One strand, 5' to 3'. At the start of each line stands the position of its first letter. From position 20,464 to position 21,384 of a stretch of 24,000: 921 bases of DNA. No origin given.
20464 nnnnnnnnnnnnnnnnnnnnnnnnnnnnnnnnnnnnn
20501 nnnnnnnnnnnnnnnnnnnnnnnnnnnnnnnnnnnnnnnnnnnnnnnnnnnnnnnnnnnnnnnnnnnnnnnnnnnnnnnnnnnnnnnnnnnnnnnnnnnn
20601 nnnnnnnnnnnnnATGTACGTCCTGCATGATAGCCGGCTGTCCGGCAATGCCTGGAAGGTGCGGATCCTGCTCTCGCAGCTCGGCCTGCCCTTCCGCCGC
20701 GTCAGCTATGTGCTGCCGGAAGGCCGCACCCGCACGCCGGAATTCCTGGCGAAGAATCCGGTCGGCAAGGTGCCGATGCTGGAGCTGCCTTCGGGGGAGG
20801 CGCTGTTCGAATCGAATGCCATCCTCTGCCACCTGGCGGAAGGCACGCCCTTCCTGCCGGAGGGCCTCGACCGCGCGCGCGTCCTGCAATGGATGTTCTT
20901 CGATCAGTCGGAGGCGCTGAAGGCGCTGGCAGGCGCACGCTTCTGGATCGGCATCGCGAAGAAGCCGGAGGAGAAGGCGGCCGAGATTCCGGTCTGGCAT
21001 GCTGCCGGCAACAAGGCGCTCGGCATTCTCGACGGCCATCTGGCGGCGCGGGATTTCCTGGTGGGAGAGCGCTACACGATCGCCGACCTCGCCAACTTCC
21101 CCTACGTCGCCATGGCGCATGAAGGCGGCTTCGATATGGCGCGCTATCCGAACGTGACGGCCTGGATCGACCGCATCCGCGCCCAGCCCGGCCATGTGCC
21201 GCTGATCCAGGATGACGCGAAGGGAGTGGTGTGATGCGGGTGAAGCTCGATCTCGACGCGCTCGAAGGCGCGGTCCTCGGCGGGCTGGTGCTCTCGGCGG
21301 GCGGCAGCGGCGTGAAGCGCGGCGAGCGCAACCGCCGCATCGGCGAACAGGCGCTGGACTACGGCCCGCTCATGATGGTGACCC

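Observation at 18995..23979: Urocanase-family enzyme in a non-hut operon with a GST and a DUF917-like protein: candidate pathway for a modified imidazole-acrylate, possibly thiourocanate-type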

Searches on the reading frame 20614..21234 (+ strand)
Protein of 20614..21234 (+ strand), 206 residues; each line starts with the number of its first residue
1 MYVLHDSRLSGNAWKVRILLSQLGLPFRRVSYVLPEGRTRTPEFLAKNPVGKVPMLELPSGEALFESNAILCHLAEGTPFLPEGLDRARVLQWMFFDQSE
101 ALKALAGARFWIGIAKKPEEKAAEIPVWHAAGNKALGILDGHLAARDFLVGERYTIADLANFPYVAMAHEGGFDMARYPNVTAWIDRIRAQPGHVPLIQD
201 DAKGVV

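Call 5: search_protein_families(library=pfam, proteins=[window:20614-21234:+])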
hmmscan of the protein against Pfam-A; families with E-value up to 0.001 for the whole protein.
window:20614-21234:+ (206 aa): 6 families
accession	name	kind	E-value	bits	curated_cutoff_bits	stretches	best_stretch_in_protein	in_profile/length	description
PF13409.12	GST_N_2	-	1.8e-15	57.7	25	1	10-76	2-69/70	Glutathione S-transferase, N-terminal domain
PF02798.26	GST_N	-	1.7e-14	54.3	20.9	1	8-76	9-76/76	Glutathione S-transferase, N-terminal domain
PF13417.12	GST_N_3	-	4.5e-14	53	22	1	4-76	1-69/75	Glutathione S-transferase, N-terminal domain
PF00043.30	GST_C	-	5.6e-12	46.2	20.7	1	117-192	16-93/93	Glutathione S-transferase, C-terminal domain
PF13410.11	GST_C_2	-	1.3e-08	35.2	24.9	1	128-187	7-69/69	Glutathione S-transferase, C-terminal domain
PF14497.11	GST_C_3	-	6e-07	30.1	21.6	1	118-192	18-95/104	Glutathione S-transferase, C-terminal domain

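Call 6: search_protein_families(library=ncbifam, proteins=[window:20614-21234:+])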
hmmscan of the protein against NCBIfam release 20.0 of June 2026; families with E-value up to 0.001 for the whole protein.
window:20614-21234:+ (206 aa): 5 families
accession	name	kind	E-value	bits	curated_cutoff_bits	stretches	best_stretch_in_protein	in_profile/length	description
NF010579.0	PRK13972.1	equivalog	5.7e-20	71.7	332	1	11-193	10-198/215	GSH-dependent disulfide bond oxidoreductase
TIGR01262.1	maiA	equivalog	8e-16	58.3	171.05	1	9-191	7-196/211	maleylacetoacetate isomerase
NF008731.0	PRK11752.1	equivalog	1.7e-15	57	325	1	36-192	84-250/287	glutathione-dependent disulfide-bond oxidoreductase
NF007831.0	PRK10542.1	equivalog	2.4e-12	46.8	198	1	18-192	16-189/201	glutathione transferase GstA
NF050814.1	FtsZBindFzlA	equivalog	7.3e-11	42.2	300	1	3-205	6-217/228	FtsZ-binding protein FzlA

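Call 35: search_solved_structures(query=window:20614-21234:+, max_evalue=0.00001, show_alignments=3)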
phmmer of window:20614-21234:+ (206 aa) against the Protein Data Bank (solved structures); distinct sequences matched with E-value up to 0.00001: 131 (the best 60 are shown).
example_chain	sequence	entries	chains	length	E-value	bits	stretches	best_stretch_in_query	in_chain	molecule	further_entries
3m3m_A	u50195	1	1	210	3.3e-50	174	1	2-200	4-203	Glutathione S-transferase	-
3m8n_A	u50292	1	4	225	9.8e-44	152.8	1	1-196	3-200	Possible glutathione S-transferase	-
4hz2_A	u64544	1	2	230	6.2e-41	143.7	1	8-194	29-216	Glutathione S-transferase domain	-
4ikh_A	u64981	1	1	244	8e-22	81.2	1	11-167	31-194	Glutathione S-transferase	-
4eci_A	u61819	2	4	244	3.4e-21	79.2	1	10-193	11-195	glutathione S-transferase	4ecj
6tah_DAA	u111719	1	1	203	1.3e-20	77.3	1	10-193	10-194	Glutathione S-transferase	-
6tah_CAA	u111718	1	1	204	1.3e-20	77.2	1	10-193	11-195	Glutathione S-transferase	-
6tah_B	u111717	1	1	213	1.5e-20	77.1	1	10-193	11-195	Glutathione S-transferase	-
6tah_AAA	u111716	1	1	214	1.5e-20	77.1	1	10-193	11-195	Glutathione S-transferase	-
6tum_A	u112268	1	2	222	1.7e-20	76.9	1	10-193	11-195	Glutathione S-transferase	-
5hfk_A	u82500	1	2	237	1.5e-19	73.8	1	11-193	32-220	Disulfide-bond oxidoreductase YfcG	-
4mf7_A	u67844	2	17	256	1.8e-19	73.5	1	11-193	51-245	glutathione S-transferase enzyme with thioredoxin-like domain | Putative glutathione S-transferase enzyme with thioredoxin-like domain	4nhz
4mf5_A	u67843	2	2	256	1.2e-18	70.8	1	11-193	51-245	Glutathione S-transferase domain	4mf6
3gx0_A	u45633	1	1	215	1.4e-18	70.6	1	12-193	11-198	GST-like protein yfcG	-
6to3_AAA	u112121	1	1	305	8.7e-18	68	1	9-193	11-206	Glutathione transferase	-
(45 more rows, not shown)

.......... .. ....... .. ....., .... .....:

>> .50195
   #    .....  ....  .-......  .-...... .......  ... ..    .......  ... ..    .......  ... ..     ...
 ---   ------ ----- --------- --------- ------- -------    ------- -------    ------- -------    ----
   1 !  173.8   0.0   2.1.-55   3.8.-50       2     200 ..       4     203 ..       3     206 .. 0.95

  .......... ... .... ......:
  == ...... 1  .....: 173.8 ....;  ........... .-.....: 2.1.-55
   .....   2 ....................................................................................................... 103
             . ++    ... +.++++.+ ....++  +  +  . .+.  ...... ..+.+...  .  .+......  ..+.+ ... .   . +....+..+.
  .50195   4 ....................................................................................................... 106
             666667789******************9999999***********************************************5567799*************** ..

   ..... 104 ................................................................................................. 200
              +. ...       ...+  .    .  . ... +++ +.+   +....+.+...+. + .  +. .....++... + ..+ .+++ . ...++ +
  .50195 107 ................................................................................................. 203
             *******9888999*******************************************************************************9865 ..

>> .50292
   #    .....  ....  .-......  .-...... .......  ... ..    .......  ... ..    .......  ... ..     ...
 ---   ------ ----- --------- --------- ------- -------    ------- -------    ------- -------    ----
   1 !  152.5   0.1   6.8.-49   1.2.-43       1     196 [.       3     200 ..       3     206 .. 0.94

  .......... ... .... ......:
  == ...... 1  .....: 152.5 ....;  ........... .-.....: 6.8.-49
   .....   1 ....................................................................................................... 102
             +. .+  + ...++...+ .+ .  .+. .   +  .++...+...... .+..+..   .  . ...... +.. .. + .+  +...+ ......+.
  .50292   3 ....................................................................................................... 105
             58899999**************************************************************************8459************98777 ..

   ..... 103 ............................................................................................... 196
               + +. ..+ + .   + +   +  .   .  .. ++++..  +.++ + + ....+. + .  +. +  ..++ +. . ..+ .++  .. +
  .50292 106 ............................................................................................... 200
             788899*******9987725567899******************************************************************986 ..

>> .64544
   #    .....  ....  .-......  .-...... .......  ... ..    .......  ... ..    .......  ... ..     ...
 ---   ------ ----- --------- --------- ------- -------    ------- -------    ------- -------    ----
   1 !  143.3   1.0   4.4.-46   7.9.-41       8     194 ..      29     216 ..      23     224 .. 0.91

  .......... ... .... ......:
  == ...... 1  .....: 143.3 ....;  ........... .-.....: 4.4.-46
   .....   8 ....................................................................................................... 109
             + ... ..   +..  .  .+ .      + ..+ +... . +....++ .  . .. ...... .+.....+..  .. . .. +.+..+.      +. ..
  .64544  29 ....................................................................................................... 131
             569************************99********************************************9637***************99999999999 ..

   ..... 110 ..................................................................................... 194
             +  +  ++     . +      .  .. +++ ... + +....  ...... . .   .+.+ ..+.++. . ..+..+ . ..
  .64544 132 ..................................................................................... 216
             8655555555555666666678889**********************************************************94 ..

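Call 39: find_homologous_proteins(query=window:20614-21234:+, max_evalue=1e-20)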
Query window:20614-21234:+ (206 aa): 7711 proteins with E <= 1e-20 among 8000 candidates; the best 120 are listed.
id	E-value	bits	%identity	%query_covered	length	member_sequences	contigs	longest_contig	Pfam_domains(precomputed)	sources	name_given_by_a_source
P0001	2.0e-131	454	97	99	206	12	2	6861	PF14497.12,PF13410.12,PF13417.13,PF02798.27,PF00043.31,PF13409.13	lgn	-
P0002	2.6e-123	428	91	100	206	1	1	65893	PF14497.12,PF13410.12,PF13417.13,PF02798.27,PF00043.31,PF13409.13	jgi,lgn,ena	-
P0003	7.0e-123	426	92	99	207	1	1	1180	PF14497.12,PF13410.12,PF13417.13,PF02798.27,PF00043.31,PF13409.13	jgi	jgi:glutathione S-transferase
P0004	6.4e-114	397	85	97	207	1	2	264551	PF13410.12,PF13417.13,PF02798.27,PF00043.31,PF13409.13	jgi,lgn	jgi:glutathione S-transferase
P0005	6.8e-114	397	84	98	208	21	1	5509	PF14497.12,PF13410.12,PF13417.13,PF02798.27,PF00043.31,PF13409.13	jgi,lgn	jgi:glutathione S-transferase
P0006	1.6e-111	389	82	99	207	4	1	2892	PF14497.12,PF13410.12,PF13417.13,PF02798.27,PF00043.31,PF13409.13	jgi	jgi:glutathione S-transferase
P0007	2.3e-106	372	79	97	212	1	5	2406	PF14497.12,PF13410.12,PF13417.13,PF02798.27,PF00043.31,PF13409.13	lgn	-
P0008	2.6e-105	369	78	98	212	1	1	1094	PF13410.12,PF13417.13,PF02798.27,PF00043.31,PF13409.13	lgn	-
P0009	7.0e-104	364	77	97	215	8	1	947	PF13410.12,PF13417.13,PF02798.27,PF00043.31,PF13409.13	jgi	jgi:glutathione S-transferase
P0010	1.5e-103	363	76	96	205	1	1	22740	PF14497.12,PF13410.12,PF13417.13,PF02798.27,PF00043.31,PF13409.13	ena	-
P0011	1.3e-102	360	75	98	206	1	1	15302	PF14497.12,PF13410.12,PF13417.13,PF02798.27,PF00043.31,PF13409.13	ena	-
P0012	5.6e-101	355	75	98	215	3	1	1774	PF13417.13,PF02798.27,PF00043.31,PF13409.13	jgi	jgi:glutathione S-transferase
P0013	7.7e-100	351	75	97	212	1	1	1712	PF14497.12,PF13410.12,PF13417.13,PF02798.27,PF00043.31,PF13409.13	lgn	-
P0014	2.4e-99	349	73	98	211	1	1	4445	PF14497.12,PF13410.12,PF13417.13,PF02798.27,PF00043.31,PF13409.13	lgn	-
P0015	5.9e-98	345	73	98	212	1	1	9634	PF14497.12,PF13410.12,PF13417.13,PF02798.27,PF00043.31,PF13409.13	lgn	-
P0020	7.0e-86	305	68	97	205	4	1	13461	PF14497.12,PF13410.12,PF13417.13,PF02798.27,PF00043.31,PF13409.13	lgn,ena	-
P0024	1.6e-80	288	63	95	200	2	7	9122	PF14497.12,PF13410.12,PF13417.13,PF02798.27,PF00043.31,PF13409.13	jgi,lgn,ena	jgi:glutathione S-transferase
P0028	1.4e-74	268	60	97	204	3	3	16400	PF14497.12,PF13410.12,PF13417.13,PF02798.27,PF00043.31,PF13409.13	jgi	jgi:glutathione S-transferase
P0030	8.7e-74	266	60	97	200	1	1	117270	PF14497.12,PF13417.13,PF02798.27,PF00043.31,PF13409.13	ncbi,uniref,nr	ncbi:glutathione S-transferase family protein [Caenimonas soli]|uniref:glutathione S-transferase fam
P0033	6.4e-73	263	59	97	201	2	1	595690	PF14497.12,PF13410.12,PF13417.13,PF02798.27,PF00043.31,PF13409.13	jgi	jgi:glutathione S-transferase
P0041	3.5e-70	254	58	97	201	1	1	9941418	PF14497.12,PF13410.12,PF13417.13,PF02798.27,PF00043.31,PF13409.13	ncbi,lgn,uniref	ncbi:glutathione S-transferase family protein [Bradyrhizobium genosp. P]|uniref:glutathione S-transf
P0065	5.9e-62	227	54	96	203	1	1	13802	PF14497.12,PF13410.12,PF13417.13,PF02798.27,PF00043.31,PF13409.13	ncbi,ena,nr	ncbi:MAG TPA: glutathione S-transferase family protein [Rubrobacter sp.]|nr:glutathione S-transferas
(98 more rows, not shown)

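Call 40: find_encoding_contigs(protein=P0030, flank=10000, max_places=2)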
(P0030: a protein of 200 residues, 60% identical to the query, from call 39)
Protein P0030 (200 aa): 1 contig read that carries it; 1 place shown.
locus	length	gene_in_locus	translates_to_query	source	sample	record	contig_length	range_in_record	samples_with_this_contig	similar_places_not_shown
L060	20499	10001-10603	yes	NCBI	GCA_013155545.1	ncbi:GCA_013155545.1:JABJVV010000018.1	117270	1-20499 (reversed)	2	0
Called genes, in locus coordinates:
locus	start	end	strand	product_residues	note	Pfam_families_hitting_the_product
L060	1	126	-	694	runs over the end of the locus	PF02629:CoA_binding, PF13380:CoA_binding_2, PF13607:Succ_CoA_lig, PF08442:ATP-grasp_2 (weak), PF13549:ATP-grasp_5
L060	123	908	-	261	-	PF00378:ECH_1, PF16113:ECH_2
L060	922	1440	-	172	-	PF25084:LbH_EIF2B (faint), PF00132:Hexapep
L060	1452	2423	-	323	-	PF03401:TctC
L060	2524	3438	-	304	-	PF00126:HTH_1, PF03466:LysR_substrate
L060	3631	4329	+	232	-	PF00106:adh_short, PF08659:KR (weak), PF23441:SDR (faint), PF13460:NAD_binding_10 (faint), PF13561:adh_short_C2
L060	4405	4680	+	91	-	PF06906:DUF1272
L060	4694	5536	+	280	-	PF02798:GST_N, PF00043:GST_C, PF13410:GST_C_2 (weak)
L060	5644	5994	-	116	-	PF02148:zf-UBP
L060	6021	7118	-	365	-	PF04055:Radical_SAM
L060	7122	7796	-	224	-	PF03352:Adenine_glyco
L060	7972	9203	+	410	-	PF01527:HTH_Tnp_1, PF13276:HTH_21, PF00665:rve, PF13683:rve_3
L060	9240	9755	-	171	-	PF00126:HTH_1, PF03466:LysR_substrate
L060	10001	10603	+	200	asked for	PF02798:GST_N, PF13417:GST_N_3, PF13409:GST_N_2, PF00043:GST_C, PF14497:GST_C_3 (weak)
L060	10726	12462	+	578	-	PF00027:cNMP_binding, PF00070:Pyr_redox (faint), PF00890:FAD_binding_2 (faint), PF01266:DAO (weak), PF05834:Lycopene_cycl (faint), PF07992:Pyr_redox_2, PF12831:FAD_oxidored (weak), PF13738:Pyr_redox_3 (weak)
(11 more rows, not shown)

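Call 41: find_encoding_contigs(protein=P0065, flank=10000, max_places=2)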
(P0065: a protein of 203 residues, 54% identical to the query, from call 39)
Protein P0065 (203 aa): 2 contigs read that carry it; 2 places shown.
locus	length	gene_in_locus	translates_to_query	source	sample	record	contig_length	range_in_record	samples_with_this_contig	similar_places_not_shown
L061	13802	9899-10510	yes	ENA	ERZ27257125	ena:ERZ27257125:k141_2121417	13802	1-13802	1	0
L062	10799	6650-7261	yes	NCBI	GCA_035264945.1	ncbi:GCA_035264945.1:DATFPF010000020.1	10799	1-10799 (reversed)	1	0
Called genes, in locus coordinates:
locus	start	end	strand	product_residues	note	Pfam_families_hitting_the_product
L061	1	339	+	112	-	?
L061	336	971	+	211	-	PF01128:IspD, PF12804:NTP_transf_3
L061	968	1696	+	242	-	PF06240:COXG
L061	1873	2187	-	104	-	-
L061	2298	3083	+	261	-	PF06240:COXG, PF10604:Polyketide_cyc2 (weak)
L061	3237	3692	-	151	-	PF14342:DUF4396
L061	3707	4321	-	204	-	PF03713:DUF305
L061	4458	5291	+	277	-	PF00296:Bac_luciferase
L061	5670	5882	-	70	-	-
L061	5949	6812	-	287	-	PF00149:Metallophos, PF12850:Metallophos_2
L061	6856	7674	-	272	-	PF00561:Abhydrolase_1, PF12697:Abhydrolase_6, PF12146:Hydrolase_4, PF03096:Ndr, PF08386:Abhydrolase_4 (weak)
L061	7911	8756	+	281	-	PF00583:Acetyltransf_1, PF13508:Acetyltransf_7, PF13673:Acetyltransf_10, PF08445:FR47 (faint), PF13527:Acetyltransf_9 (faint), PF18014:Acetyltransf_18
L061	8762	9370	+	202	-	PF13302:Acetyltransf_3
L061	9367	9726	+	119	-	PF16867:DMSP_lyase (weak), PF02311:AraC_binding (weak), PF07883:Cupin_2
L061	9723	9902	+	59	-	PF06906:DUF1272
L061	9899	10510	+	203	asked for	PF02798:GST_N, PF13417:GST_N_3, PF13409:GST_N_2, PF13410:GST_C_2, PF00043:GST_C, PF14497:GST_C_3 (weak)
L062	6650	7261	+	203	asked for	PF02798:GST_N, PF13417:GST_N_3, PF13409:GST_N_2, PF13410:GST_C_2, PF00043:GST_C, PF14497:GST_C_3 (weak)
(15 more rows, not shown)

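Call 44: find_encoding_contigs(protein=P0041, flank=10000, max_places=2)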
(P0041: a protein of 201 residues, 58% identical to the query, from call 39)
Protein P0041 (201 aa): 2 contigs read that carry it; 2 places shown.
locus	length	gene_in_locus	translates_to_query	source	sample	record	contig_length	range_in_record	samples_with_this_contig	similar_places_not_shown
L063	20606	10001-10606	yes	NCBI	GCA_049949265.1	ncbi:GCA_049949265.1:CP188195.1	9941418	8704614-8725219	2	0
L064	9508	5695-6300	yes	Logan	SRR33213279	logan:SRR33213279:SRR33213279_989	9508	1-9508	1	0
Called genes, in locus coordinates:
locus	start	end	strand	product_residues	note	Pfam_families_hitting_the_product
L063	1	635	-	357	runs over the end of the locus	PF06032:S-Me-THD_N, PF20906:S-Me-THD_C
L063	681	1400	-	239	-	PF02463:SMC_N (weak), PF13476:AAA_23 (faint), PF00005:ABC_tran, PF13304:AAA_21 (faint)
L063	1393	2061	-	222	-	PF00005:ABC_tran, PF13304:AAA_21 (faint)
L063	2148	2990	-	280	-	PF02653:BPD_transp_2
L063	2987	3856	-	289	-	PF02653:BPD_transp_2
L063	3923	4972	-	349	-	PF13433:Peripla_BP_5, PF13458:Peripla_BP_6, PF01094:ANF_receptor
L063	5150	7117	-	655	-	PF00126:HTH_1, PF03466:LysR_substrate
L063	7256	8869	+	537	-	PF17391:Urocanase_N, PF01175:Urocanase, PF17392:Urocanase_C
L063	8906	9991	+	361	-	PF06032:S-Me-THD_N, PF20906:S-Me-THD_C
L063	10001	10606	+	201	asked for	PF02798:GST_N, PF13417:GST_N_3, PF13409:GST_N_2, PF00043:GST_C, PF14497:GST_C_3 (weak), PF13410:GST_C_2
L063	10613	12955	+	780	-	PF18364:Molybdopterin_N, PF00384:Molybdopterin, PF01568:Molydop_binding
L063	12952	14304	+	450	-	PF01979:Amidohydro_1, PF07969:Amidohydro_3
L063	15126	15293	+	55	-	-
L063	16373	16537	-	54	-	PF04964:Flp_Fap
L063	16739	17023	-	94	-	-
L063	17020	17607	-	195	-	-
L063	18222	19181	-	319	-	PF00126:HTH_1, PF03466:LysR_substrate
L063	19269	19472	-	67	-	-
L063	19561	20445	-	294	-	PF02678:Pirin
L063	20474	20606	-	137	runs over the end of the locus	PF07681:DoxX (weak), PF13564:DoxX_2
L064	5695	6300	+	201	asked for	PF02798:GST_N, PF13417:GST_N_3, PF13409:GST_N_2, PF00043:GST_C, PF14497:GST_C_3 (weak), PF13410:GST_C_2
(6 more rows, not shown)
